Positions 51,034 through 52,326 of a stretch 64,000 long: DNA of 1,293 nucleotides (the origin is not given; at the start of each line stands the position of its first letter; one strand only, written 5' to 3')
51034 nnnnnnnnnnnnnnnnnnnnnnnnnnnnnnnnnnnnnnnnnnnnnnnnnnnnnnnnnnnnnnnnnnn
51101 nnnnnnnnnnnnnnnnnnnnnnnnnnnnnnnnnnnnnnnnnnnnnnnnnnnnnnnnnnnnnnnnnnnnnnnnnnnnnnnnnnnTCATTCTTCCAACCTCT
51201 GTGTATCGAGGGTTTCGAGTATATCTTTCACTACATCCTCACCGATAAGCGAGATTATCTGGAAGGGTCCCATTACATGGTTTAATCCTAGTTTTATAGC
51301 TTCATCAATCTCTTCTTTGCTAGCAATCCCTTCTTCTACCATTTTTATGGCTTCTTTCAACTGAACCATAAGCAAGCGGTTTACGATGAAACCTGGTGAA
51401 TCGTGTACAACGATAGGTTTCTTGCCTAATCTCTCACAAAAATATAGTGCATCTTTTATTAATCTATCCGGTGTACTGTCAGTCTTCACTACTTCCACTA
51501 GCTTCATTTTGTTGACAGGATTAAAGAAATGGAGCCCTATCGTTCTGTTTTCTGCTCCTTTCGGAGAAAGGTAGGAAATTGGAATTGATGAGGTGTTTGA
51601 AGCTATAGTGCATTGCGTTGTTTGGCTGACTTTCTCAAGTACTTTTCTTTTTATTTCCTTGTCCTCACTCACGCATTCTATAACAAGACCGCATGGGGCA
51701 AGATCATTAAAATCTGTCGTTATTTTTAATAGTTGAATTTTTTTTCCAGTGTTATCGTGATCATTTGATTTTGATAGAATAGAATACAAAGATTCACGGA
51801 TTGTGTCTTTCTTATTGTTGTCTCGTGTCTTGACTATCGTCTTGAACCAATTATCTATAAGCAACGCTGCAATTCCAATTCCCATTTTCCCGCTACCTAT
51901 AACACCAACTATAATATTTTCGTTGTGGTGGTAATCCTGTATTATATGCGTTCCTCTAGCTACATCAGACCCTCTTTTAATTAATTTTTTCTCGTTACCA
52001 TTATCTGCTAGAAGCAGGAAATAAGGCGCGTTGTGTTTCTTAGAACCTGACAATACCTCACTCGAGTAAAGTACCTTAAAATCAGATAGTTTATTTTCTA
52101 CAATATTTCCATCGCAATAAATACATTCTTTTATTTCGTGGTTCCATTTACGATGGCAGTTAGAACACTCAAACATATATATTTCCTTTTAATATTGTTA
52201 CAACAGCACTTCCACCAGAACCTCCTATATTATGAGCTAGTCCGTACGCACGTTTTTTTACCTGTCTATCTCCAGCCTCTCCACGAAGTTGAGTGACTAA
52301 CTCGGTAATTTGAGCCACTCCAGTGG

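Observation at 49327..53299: Tightly overlapping operon thiolase / DUF35-3-hydroxyacyl-CoA dehydrogenase fusion / LbH acyltransferase / DegT aminotransferase: predicted N-(3-hydroxybutanoyl) amino sugar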

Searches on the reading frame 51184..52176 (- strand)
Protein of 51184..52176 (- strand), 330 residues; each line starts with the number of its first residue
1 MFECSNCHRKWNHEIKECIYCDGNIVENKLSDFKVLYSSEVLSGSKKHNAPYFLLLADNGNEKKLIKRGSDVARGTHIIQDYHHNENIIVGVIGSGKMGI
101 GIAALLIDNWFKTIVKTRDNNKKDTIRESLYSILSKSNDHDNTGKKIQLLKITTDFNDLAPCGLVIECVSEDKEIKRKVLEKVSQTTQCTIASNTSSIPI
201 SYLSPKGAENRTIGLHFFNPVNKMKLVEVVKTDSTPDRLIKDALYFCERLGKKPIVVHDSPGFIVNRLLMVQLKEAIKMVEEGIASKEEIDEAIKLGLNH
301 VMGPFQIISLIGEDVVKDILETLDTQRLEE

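Call 3: search_protein_families(library=pfam, proteins=[window:51184-52176:-], max_evalue=0.01)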
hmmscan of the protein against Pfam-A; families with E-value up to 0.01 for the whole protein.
window:51184-52176:- (330 aa): 2 families
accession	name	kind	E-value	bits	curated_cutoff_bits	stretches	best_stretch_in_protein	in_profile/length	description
PF02737.24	3HCDH_N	-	7.8e-41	140.4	22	1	90-259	2-179/180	3-hydroxyacyl-CoA dehydrogenase, NAD binding domain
PF00725.27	3HCDH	-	1.3e-18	67.7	22.1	1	262-325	1-64/97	3-hydroxyacyl-CoA dehydrogenase, C-terminal domain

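Call 4: search_protein_families(library=ncbifam, proteins=[window:51184-52176:-], max_evalue=0.001)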
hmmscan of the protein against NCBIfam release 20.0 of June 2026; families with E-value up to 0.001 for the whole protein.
window:51184-52176:- (330 aa): 19 families
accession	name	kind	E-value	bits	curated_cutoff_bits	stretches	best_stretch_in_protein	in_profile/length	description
NF004474.0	PRK05808.1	subfamily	1.5e-55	188.5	408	1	90-324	6-248/283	3-hydroxybutyryl-CoA dehydrogenase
NF005875.0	PRK07819.1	subfamily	1.6e-53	182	319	1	89-323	7-251/287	3-hydroxybutyryl-CoA dehydrogenase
NF006124.0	PRK08268.1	subfamily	8.4e-51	173.5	508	1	86-321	6-249/507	3-hydroxyacyl-CoA dehydrogenase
NF005715.0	PRK07530.1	equivalog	3.5e-49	167.8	420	1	90-323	7-248/292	3-hydroxybutyryl-CoA dehydrogenase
NF006722.0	PRK09260.1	equivalog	1.5e-48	165.5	429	1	91-323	6-247/289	3-hydroxyacyl-CoA dehydrogenase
NF004699.0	PRK06035.1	equivalog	1.5e-44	152.4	500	1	89-324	5-251/294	3-hydroxyacyl-CoA dehydrogenase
NF008363.0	PRK11154.1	equivalog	4.4e-43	147.4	869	1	89-325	311-554/708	fatty acid oxidation complex subunit alpha FadJ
NF008727.0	PRK11730.1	equivalog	7.7e-40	136.9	870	1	90-317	316-550/717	fatty acid oxidation complex subunit alpha FadB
TIGR02279.1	PaaC-3OHAcCoADH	equivalog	2.3e-38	132.3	669.4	1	88-315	6-241/503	3-hydroxyacyl-CoA dehydrogenase PaaH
TIGR02440.1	FadJ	equivalog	1e-35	123.2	968.45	1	90-324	307-548/699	fatty acid oxidation complex subunit alpha FadJ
NF006125.0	PRK08269.1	equivalog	8.5e-35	120.3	427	1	87-300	5-236/334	3-hydroxybutyryl-CoA dehydrogenase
TIGR02441.1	fa_ox_alpha_mit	equivalog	2.1e-34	118.7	964.65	1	89-323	337-577/737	fatty acid oxidation complex subunit alpha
TIGR02437.1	FadB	equivalog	7.8e-32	110.4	933.55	1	90-315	316-548/714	fatty acid oxidation complex subunit alpha FadB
NF042925.1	FHMPC_DH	equivalog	1.8e-31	109.6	500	1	90-320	3-243/304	5-formyl-3-hydroxy-2-methylpyridine 4-carboxylate 5-dehydrogenase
NF052272.1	Staph_FadB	exception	2.6e-31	108.6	999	1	90-324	6-253/752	3-hydroxyacyl-CoA dehydrogenase/crotonase FadB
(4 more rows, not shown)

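Call 6: search_solved_structures(query=window:51184-52176:-, max_evalue=1, show_alignments=1)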
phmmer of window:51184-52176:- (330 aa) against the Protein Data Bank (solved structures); distinct sequences matched with E-value up to 1: 56.
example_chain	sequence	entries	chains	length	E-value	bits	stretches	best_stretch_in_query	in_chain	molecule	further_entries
3mog_A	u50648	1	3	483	2.3e-44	155.1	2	90-315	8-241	Probable 3-hydroxybutyryl-CoA dehydrogenase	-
9fbd_A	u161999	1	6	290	3.5e-42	148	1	90-323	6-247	3-hydroxybutyryl-CoA dehydrogenase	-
2hdh_A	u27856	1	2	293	1.1e-39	139.8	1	90-321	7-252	L-3-HYDROXYACYL COA DEHYDROGENASE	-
3hdh_A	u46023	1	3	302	1.3e-39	139.5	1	90-321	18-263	PROTEIN (L-3-HYDROXYACYL COA DEHYDROGENASE)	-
3had_A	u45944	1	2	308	1.4e-39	139.4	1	90-321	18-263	PROTEIN (L-3-HYDROXYACYL COA DEHYDROGENASE)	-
1f0y_A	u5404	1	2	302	2e-39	138.9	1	90-321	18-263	L-3-HYDROXYACYL-COA DEHYDROGENASE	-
1f12_A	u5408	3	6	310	2.2e-39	138.8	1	90-321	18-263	L-3-HYDROXYACYL-COA DEHYDROGENASE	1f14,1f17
3rqs_A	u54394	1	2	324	2.4e-39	138.6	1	90-321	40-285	Hydroxyacyl-coenzyme A dehydrogenase, mitochondrial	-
4pzc_A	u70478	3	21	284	4.9e-39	137.6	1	90-326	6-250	3-Hydroxyacyl-CoA dehydrogenase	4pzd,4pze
1lsj_A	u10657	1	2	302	5.1e-39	137.6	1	90-321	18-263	3-HYDROXYACYL-COA DEHYDROGENASE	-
1lso_A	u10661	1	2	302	5.2e-39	137.6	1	90-321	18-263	3-HYDROXYACYL-COA DEHYDROGENASE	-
1il0_A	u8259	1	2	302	5.2e-39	137.6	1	90-321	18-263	3-hydroxyacyl-CoA dehydrogenase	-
1m76_A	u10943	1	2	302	9.8e-39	136.6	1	90-321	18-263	3-HYDROXYACYL-COA DEHYDROGENASE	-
1m75_A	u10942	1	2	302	9.9e-39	136.6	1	90-321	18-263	3-HYDROXYACYL-COA DEHYDROGENASE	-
6aa8_A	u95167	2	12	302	1.2e-38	136.4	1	90-324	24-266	3-hydroxybutyryl-CoA dehydrogenase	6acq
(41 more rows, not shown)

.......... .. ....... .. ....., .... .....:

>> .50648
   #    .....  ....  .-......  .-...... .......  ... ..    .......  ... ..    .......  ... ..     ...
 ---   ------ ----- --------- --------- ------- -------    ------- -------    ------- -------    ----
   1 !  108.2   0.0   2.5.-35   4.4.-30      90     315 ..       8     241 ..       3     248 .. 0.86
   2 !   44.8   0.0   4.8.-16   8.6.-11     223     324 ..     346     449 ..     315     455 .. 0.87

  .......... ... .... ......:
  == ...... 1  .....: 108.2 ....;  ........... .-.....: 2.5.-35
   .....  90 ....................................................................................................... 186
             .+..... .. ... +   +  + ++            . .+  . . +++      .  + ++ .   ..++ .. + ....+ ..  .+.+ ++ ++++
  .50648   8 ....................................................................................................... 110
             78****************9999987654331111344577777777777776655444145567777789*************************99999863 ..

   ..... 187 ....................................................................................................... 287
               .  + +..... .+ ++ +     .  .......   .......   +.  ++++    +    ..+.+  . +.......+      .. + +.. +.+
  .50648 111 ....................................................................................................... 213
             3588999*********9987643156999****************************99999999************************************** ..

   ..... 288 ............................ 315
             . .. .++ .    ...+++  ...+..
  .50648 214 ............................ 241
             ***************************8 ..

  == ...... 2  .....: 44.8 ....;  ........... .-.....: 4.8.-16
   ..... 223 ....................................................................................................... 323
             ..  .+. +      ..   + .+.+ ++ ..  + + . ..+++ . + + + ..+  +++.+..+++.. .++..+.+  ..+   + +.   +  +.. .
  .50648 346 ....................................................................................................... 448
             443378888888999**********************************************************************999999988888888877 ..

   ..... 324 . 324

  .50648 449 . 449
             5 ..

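Call 8: find_homologous_proteins(query=window:51184-52176:-, max_evalue=0.00001)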
Query window:51184-52176:- (330 aa): 7991 proteins with E <= 0.00001 among 8000 candidates; the best 120 are listed.
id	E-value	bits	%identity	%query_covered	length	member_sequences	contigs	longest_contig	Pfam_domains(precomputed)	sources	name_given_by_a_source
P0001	1.3e-216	736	100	100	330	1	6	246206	PF00725.28,PF02737.25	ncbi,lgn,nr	ncbi:MAG: 3-hydroxyacyl-CoA dehydrogenase family protein [Candidatus Aenigmarchaeota archaeon]|nr:3-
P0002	9.4e-88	313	47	99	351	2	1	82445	PF00725.28,PF02737.25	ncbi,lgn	-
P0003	2.8e-70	255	42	98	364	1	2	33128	PF00725.28,PF02737.25,PF01488.27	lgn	-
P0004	4.3e-66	241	41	98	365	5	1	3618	PF00725.28,PF02737.25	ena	-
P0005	9.2e-66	240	39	98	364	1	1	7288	PF00725.28,PF02737.25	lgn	-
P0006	1.9e-65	239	41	98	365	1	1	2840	PF00725.28,PF02737.25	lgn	-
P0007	4.1e-65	238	40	98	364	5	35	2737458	PF00725.28,PF02737.25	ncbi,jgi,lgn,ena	jgi:3-hydroxybutyryl-CoA dehydrogenase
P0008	4.6e-65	238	40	100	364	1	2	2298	PF00725.28,PF02737.25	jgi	-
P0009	8.0e-65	237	37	98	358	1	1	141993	PF00725.28,PF02737.25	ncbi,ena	-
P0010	9.7e-65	237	41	98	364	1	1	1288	PF00725.28,PF02737.25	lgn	-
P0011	1.1e-64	237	39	98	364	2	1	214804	PF00725.28,PF02737.25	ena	-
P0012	1.1e-64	237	40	98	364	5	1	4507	PF00725.28,PF02737.25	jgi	jgi:3-hydroxybutyryl-CoA dehydrogenase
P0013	2.2e-64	236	39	98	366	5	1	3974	PF00725.28,PF02737.25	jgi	jgi:3-hydroxybutyryl-CoA dehydrogenase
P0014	3.1e-64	235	39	97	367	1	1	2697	PF00725.28,PF02737.25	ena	-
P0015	3.8e-64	235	37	98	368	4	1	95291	PF00725.28,PF02737.25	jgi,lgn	-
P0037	7.2e-59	218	36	100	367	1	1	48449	PF00725.28,PF02737.25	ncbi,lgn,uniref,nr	ncbi:3-hydroxyacyl-CoA dehydrogenase family protein [Methanolobus psychrotolerans]|uniref:3-hydroxya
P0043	5.8e-57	211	39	98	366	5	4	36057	PF00725.28,PF02737.25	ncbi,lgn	-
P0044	1.4e-56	210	36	98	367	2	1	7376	PF03446.22,PF00725.28,PF03807.24,PF02737.25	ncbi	-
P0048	1.7e-54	203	40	87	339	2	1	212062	PF00725.28,PF02737.25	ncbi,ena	-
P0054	2.1e-51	193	37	91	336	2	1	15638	PF03446.22,PF00725.28,PF03807.24,PF02737.25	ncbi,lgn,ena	ncbi:MAG: 3-hydroxyacyl-CoA dehydrogenase family protein [Candidatus Micrarchaeota archaeon]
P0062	8.0e-47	178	35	97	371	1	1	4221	PF00725.28,PF02737.25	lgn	-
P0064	8.7e-46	175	33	99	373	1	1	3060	PF00725.28,PF03807.24,PF02737.25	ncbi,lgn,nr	ncbi:3-hydroxyacyl-CoA dehydrogenase family protein [bacterium]|nr:3-hydroxyacyl-CoA dehydrogenase f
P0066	2.3e-45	173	42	72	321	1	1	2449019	PF00725.28,PF03807.24,PF02737.25,PF01488.27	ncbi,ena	-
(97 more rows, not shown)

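Call 11: find_encoding_contigs(protein=P0002, flank=10000, max_places=2)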
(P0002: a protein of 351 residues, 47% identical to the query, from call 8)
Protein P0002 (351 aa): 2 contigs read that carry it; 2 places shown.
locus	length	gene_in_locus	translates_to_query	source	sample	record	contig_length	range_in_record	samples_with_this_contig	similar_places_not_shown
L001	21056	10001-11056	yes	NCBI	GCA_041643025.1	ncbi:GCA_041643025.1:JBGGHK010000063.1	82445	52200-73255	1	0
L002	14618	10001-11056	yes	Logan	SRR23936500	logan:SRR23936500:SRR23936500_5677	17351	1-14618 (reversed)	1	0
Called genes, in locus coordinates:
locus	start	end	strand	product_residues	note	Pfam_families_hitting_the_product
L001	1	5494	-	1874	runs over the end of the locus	PF13229:Beta_helix, PF08757:CotH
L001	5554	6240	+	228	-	PF09359:VTC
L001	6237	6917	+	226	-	PF16316:DUF4956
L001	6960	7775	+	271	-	PF13641:Glyco_tranf_2_3 (weak), PF00535:Glycos_transf_2, PF10111:Glyco_tranf_2_2 (faint)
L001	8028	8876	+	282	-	PF25084:LbH_EIF2B (faint), PF25087:GMPPB_C (faint), PF00132:Hexapep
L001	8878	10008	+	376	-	PF00108:Thiolase_N, PF02803:Thiolase_C, PF22691:Thiolase_C_1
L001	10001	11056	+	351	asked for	PF02737:3HCDH_N, PF00725:3HCDH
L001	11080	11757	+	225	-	-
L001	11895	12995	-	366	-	PF01041:DegT_DnrJ_EryC1, PF01212:Beta_elim_lyase (faint)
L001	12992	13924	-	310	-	PF01408:GFO_IDH_MocA, PF22725:GFO_IDH_MocA_C3, PF02894:GFO_IDH_MocA_C (faint)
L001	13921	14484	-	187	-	PF25084:LbH_EIF2B, PF25087:GMPPB_C (faint), PF00132:Hexapep, PF14602:Hexapep_2 (weak)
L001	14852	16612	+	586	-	PF02543:Carbam_trans_N, PF16861:Carbam_trans_C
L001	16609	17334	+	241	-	PF13489:Methyltransf_23, PF01209:Ubie_methyltran, PF05175:MTS (weak), PF07021:MetW, PF13847:Methyltransf_31, PF08241:Methyltransf_11, PF08242:Methyltransf_12, PF13649:Methyltransf_25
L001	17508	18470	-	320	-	PF00535:Glycos_transf_2, PF13641:Glyco_tranf_2_3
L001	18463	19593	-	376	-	PF00534:Glycos_transf_1, PF13692:Glyco_trans_1_4, PF13524:Glyco_trans_1_2 (weak)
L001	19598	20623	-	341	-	PF01073:3Beta_HSD, PF01370:Epimerase, PF02719:Polysacc_synt_2 (weak), PF04321:RmlD_sub_bind, PF07993:NAD_binding_4, PF16363:GDP_Man_Dehyd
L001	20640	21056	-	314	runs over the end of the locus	PF01073:3Beta_HSD (weak), PF01370:Epimerase, PF16363:GDP_Man_Dehyd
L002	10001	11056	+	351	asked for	PF02737:3HCDH_N, PF00725:3HCDH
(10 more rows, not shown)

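Call 12: find_encoding_contigs(protein=P0007, flank=10000, max_places=2)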
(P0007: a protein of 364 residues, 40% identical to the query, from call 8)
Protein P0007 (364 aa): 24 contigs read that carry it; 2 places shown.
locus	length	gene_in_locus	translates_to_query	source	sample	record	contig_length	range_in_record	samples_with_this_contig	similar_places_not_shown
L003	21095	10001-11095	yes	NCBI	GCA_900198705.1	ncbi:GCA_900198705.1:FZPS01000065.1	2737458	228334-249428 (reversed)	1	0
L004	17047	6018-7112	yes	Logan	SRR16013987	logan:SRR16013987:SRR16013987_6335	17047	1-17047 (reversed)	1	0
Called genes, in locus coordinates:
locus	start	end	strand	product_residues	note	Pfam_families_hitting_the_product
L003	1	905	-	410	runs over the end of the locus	PF13524:Glyco_trans_1_2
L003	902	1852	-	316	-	PF01073:3Beta_HSD (faint), PF01370:Epimerase, PF02719:Polysacc_synt_2 (faint), PF16363:GDP_Man_Dehyd, PF13460:NAD_binding_10 (weak)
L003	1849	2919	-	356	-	-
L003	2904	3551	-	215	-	PF01370:Epimerase, PF16363:GDP_Man_Dehyd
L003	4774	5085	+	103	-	-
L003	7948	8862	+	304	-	PF01522:Polysacc_deac_1, PF11959:DUF3473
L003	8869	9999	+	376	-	PF00108:Thiolase_N, PF02803:Thiolase_C, PF22691:Thiolase_C_1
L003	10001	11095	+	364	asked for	PF02737:3HCDH_N, PF00725:3HCDH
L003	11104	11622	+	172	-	PF00132:Hexapep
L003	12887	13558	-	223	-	PF13271:DUF4062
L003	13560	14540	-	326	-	PF13391:HNH_2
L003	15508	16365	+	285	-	PF00072:Response_reg (weak), PF01339:CheB_methylest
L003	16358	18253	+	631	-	PF01627:Hpt, PF07194:P2, PF02895:H-kinase_dim, PF02518:HATPase_c, PF01584:CheW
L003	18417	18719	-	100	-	-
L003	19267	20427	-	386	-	-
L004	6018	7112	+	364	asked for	PF02737:3HCDH_N, PF00725:3HCDH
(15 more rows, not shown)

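Call 23: find_encoding_contigs(protein=P0037, flank=10000, max_places=1)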
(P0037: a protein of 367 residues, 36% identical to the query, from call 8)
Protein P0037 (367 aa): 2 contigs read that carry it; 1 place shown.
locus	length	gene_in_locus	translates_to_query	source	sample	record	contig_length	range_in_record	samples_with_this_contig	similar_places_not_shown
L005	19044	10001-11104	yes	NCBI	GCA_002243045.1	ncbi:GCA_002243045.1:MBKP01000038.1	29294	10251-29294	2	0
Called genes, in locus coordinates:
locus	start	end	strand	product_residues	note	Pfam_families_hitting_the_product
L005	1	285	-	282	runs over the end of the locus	PF00175:NAD_binding_1 (weak), PF10418:DHODB_Fe-S_bind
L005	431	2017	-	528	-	PF13231:PMT_2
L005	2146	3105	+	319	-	PF03706:LPG_synthase_TM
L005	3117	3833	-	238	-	PF01209:Ubie_methyltran, PF02353:CMAS (faint), PF13489:Methyltransf_23, PF13847:Methyltransf_31, PF08241:Methyltransf_11, PF08242:Methyltransf_12, PF13649:Methyltransf_25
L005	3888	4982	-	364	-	PF00535:Glycos_transf_2, PF13641:Glyco_tranf_2_3, PF04138:GtrA_DPMS_TM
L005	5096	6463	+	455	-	PF00483:NTP_transferase, PF22640:ManC_GMP_beta-helix, PF01050:MannoseP_isomer, PF07883:Cupin_2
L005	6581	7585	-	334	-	PF01408:GFO_IDH_MocA, PF02894:GFO_IDH_MocA_C, PF22725:GFO_IDH_MocA_C3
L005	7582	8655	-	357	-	PF00155:Aminotran_1_2 (weak), PF01041:DegT_DnrJ_EryC1, PF01053:Cys_Met_Meta_PP, PF01212:Beta_elim_lyase, PF00266:Aminotran_5 (weak)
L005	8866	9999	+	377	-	PF00108:Thiolase_N, PF02803:Thiolase_C, PF22691:Thiolase_C_1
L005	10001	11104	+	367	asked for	PF02737:3HCDH_N, PF00725:3HCDH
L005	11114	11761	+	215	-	PF25087:GMPPB_C (faint), PF14602:Hexapep_2 (faint), PF25084:LbH_EIF2B, PF00132:Hexapep (weak), PF25084:LbH_EIF2B, PF00132:Hexapep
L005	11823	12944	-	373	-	PF00535:Glycos_transf_2, PF13641:Glyco_tranf_2_3, PF13632:Glyco_trans_2_3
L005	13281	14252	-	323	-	PF00535:Glycos_transf_2, PF10111:Glyco_tranf_2_2, PF13641:Glyco_tranf_2_3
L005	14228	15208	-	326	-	PF01073:3Beta_HSD, PF01370:Epimerase, PF02719:Polysacc_synt_2, PF04321:RmlD_sub_bind, PF05368:NmrA, PF13460:NAD_binding_10, PF16363:GDP_Man_Dehyd, PF07993:NAD_binding_4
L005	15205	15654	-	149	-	PF00908:dTDP_sugar_isom, PF05523:FdtA, PF14667:Polysacc_synt_C (weak)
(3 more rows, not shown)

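Call 24: find_encoding_contigs(protein=P0064, flank=10000, max_places=1)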
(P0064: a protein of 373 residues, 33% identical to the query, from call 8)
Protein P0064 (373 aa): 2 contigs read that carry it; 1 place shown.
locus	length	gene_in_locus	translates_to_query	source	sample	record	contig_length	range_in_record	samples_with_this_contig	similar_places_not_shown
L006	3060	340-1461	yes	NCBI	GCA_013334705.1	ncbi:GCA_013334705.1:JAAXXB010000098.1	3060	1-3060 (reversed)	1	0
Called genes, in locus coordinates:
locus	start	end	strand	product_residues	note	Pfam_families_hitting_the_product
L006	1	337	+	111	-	PF02803:Thiolase_C (weak), PF22691:Thiolase_C_1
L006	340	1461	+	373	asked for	PF02737:3HCDH_N, PF03807:F420_oxidored (weak), PF00725:3HCDH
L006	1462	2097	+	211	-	PF17836:PglD_N, PF25087:GMPPB_C (weak), PF25084:LbH_EIF2B (weak), PF00132:Hexapep, PF14602:Hexapep_2 (weak)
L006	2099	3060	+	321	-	PF13439:Glyco_transf_4 (faint)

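Call 33: find_encoding_contigs(protein=P0062, flank=10000, max_places=1)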
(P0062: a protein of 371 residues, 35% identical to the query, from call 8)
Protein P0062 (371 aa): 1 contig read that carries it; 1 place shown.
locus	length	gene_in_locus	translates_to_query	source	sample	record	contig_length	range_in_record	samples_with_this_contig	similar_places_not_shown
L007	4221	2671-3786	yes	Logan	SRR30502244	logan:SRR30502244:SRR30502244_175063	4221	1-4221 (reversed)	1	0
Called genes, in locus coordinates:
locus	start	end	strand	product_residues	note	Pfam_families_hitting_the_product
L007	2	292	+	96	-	?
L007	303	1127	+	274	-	PF01493:GXGXG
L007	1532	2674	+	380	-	PF00108:Thiolase_N, PF02803:Thiolase_C (weak), PF22691:Thiolase_C_1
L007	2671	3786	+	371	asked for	PF02737:3HCDH_N, PF00725:3HCDH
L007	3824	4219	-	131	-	?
